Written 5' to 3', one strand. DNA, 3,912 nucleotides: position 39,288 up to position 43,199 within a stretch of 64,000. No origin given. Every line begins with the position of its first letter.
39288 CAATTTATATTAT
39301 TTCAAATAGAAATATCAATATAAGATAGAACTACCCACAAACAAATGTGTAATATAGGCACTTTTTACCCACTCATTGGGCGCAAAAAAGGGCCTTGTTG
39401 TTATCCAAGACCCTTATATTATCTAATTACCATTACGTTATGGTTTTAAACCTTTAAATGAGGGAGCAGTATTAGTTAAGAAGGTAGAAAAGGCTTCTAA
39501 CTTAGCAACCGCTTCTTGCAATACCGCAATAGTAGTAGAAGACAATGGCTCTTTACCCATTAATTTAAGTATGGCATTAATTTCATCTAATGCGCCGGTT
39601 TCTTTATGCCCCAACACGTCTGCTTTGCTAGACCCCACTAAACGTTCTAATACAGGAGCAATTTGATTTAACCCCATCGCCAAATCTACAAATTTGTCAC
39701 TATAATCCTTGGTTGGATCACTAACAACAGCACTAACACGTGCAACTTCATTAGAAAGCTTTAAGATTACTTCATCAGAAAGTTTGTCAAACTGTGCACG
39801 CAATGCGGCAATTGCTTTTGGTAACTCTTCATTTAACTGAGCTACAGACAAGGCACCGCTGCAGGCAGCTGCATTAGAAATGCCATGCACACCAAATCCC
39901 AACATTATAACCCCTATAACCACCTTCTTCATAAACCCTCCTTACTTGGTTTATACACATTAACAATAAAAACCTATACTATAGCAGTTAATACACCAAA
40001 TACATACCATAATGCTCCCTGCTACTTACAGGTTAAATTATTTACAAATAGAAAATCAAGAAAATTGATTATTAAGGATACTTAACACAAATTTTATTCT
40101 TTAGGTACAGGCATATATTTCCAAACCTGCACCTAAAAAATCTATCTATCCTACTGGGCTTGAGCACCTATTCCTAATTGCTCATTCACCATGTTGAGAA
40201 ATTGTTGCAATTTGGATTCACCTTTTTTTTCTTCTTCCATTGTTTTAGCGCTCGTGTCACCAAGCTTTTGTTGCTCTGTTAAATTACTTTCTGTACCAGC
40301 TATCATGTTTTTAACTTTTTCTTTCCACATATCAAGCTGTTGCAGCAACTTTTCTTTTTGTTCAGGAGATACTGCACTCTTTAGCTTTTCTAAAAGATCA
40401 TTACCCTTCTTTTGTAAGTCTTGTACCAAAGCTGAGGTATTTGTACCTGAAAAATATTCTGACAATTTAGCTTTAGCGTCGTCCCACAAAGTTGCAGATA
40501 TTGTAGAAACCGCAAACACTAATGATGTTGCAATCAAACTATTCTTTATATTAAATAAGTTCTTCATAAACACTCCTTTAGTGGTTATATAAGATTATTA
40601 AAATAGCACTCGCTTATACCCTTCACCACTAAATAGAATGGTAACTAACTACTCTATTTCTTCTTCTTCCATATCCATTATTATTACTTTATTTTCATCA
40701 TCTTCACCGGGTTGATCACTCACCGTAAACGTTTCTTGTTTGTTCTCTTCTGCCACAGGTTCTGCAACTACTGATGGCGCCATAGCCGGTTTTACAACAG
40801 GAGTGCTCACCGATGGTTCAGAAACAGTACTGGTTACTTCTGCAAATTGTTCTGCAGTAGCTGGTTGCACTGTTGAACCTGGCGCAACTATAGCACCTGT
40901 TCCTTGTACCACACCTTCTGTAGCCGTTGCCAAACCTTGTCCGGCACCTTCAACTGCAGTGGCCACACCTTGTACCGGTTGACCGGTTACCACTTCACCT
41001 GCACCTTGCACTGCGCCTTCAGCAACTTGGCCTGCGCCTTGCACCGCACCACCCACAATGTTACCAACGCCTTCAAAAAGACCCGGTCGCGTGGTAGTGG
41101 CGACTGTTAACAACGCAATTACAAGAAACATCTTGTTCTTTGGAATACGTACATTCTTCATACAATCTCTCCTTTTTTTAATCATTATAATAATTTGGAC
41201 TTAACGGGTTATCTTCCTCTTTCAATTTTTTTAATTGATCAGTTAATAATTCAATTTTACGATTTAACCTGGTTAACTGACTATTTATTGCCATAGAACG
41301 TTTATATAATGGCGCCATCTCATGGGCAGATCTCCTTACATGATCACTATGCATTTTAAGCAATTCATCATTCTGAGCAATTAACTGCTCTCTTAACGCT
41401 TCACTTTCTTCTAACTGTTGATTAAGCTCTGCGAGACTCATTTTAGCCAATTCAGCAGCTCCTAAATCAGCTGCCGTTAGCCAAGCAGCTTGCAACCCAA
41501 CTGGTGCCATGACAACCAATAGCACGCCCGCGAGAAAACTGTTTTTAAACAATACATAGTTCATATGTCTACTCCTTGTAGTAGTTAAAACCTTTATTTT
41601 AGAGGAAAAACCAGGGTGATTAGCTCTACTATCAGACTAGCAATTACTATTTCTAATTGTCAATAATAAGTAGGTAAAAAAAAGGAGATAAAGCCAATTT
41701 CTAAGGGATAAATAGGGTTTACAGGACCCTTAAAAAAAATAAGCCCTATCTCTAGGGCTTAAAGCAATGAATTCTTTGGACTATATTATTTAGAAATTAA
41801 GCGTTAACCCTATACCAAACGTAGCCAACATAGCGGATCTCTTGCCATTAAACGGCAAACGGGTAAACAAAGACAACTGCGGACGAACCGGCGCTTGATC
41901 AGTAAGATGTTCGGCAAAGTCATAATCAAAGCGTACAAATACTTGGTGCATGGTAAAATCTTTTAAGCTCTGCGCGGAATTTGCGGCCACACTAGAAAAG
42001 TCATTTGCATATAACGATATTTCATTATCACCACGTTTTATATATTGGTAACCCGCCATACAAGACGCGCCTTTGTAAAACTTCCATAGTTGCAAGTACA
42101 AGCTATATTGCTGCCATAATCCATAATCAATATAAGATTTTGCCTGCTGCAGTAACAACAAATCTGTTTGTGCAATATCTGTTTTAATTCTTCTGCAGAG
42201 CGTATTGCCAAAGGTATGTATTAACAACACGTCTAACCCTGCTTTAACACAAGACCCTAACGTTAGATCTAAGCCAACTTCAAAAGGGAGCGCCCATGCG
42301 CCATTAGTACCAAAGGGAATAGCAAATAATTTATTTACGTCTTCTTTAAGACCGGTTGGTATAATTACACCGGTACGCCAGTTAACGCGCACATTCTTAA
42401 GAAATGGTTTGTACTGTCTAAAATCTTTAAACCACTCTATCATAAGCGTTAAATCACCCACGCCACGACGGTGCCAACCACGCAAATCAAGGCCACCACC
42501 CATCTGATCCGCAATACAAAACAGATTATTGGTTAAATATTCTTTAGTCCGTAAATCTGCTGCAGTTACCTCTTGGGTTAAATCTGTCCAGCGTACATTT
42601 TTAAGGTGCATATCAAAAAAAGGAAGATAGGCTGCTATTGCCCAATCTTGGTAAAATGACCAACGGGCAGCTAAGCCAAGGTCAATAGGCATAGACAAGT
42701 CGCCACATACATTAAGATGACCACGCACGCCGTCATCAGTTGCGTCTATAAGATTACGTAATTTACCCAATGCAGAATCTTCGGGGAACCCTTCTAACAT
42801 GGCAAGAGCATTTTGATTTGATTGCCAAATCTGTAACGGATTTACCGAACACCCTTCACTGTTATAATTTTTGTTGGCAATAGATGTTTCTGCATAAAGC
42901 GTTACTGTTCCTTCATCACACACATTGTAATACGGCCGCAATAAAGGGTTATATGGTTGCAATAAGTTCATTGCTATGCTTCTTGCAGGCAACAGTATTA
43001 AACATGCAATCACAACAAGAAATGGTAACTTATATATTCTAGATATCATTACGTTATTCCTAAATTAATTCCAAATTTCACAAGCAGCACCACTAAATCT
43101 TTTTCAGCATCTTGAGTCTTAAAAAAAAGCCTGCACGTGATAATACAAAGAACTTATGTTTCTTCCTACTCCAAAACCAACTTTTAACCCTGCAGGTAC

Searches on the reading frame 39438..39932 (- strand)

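Call 4: search_protein_families(library=pfam, proteins=[window:39438-39932:-], max_evalue=1)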
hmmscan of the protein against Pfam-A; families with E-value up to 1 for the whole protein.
window:39438-39932:- (164 aa): 1 family
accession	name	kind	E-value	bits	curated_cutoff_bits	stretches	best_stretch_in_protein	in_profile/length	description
PF16326.10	ABC_tran_CTD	-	0.039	14.6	32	0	54-93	15-55/69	ABC transporter C-terminal domain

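Call 5: search_protein_families(library=ncbifam, proteins=[window:39438-39932:-], max_evalue=1)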
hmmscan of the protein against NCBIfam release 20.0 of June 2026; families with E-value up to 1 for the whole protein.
window:39438-39932:- (164 aa): 2 families
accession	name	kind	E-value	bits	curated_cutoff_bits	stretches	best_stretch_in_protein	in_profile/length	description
TIGR00207.1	fliG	equivalog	0.046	13.1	226.7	1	35-103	40-107/338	flagellar motor switch protein FliG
NF040963.1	MamI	equivalog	0.18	11.7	80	1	1-19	1-19/69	magnetosome protein MamI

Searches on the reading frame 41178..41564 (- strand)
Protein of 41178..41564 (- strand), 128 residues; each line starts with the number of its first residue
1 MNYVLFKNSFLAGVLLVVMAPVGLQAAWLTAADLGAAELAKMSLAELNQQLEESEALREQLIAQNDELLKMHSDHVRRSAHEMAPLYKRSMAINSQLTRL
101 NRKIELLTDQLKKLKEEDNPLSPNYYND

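Call 12: search_protein_families(library=pfam, proteins=[window:41178-41564:-], max_evalue=0.01)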
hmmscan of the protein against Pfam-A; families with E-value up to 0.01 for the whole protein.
window:41178-41564:- (128 aa): 3 families
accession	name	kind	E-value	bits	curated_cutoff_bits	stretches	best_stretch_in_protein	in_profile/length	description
PF13874.11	Nup54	-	0.00095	19.6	30.5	1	47-121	38-112/140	Nucleoporin complex subunit 54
PF02185.22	HR1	-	0.0015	18.9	33.1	1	93-118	38-63/67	Hr1 repeat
PF13870.11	CCDC113_CCDC96_CC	-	0.0092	16.2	31.6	0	44-117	41-113/177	CCDC113/CCDC96, coiled-coil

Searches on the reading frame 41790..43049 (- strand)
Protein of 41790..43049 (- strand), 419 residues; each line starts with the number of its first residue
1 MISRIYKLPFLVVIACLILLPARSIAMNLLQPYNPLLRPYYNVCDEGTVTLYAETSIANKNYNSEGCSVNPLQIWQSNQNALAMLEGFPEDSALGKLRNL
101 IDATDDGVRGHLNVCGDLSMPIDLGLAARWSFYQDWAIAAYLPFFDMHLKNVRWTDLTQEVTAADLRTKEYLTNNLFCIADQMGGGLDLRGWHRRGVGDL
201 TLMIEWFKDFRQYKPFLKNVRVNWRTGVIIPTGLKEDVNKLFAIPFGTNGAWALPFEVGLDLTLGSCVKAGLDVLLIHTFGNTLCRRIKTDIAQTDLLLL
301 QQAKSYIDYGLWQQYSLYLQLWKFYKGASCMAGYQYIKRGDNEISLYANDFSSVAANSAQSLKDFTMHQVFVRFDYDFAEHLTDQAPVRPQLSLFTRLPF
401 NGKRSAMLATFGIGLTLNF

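Call 12: search_protein_families(library=pfam, proteins=[window:41790-43049:-], max_evalue=0.01)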
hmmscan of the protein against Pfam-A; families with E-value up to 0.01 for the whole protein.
window:41790-43049:- (419 aa): 0 families

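Call 79: search_solved_structures(query=A3, max_evalue=1)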
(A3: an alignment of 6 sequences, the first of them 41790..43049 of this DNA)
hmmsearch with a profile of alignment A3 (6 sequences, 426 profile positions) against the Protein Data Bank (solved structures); distinct sequences matched with E-value up to 1: 0.
